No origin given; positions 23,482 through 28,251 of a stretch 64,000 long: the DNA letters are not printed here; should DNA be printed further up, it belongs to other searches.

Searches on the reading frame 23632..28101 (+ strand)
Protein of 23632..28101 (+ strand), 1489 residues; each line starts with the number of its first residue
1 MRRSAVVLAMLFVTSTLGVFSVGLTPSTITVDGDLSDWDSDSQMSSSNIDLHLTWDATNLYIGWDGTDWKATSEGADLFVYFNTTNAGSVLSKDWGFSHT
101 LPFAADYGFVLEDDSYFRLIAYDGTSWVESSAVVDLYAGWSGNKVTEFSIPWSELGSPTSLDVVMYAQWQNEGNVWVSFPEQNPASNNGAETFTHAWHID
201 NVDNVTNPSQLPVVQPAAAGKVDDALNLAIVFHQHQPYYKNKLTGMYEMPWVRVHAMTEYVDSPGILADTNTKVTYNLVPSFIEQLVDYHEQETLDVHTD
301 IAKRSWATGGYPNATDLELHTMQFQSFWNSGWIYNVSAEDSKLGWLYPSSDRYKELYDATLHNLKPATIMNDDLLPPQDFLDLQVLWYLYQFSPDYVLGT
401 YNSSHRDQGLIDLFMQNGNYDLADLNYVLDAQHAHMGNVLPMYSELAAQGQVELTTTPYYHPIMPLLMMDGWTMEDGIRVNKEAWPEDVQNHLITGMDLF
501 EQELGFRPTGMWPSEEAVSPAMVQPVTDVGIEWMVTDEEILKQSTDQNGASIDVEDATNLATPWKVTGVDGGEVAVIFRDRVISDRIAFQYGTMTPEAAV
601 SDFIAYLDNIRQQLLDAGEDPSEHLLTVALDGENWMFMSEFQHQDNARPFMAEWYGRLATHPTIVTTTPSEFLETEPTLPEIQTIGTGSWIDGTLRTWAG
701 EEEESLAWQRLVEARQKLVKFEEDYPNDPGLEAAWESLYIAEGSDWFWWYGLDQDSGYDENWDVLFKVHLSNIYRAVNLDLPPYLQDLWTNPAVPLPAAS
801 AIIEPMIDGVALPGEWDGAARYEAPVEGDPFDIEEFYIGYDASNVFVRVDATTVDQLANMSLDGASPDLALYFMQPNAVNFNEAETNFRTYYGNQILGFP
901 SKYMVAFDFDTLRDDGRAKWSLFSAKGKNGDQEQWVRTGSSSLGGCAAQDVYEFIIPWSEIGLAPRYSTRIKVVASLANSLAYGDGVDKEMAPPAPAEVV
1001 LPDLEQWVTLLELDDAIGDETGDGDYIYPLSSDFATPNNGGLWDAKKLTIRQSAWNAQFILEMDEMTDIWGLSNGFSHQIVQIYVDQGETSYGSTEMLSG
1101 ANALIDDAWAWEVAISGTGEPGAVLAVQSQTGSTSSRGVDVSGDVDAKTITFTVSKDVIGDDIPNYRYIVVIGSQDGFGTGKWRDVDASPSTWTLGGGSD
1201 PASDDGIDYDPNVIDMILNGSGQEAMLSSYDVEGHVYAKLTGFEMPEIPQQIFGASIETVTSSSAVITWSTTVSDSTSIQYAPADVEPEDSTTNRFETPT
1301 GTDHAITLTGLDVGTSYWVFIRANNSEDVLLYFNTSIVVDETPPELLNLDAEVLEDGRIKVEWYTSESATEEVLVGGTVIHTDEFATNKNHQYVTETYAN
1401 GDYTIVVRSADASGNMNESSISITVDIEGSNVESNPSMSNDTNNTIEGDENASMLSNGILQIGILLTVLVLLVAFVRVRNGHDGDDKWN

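Call 97: search_protein_families(library=pfam, proteins=[window:23632-28101:+], max_evalue=0.00001)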
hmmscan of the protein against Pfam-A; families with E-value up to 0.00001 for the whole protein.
window:23632-28101:+ (1489 aa): 2 families
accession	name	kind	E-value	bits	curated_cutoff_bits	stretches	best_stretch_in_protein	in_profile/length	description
PF03065.20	Glyco_hydro_57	-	3.7e-51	174.6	21.2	1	229-676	1-282/291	Glycosyl hydrolase family 57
PF09985.14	Glucodextran_C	-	6.2e-48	163.7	22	1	1011-1240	2-226/228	C-terminal binding-module, SLH-like, of glucodextranase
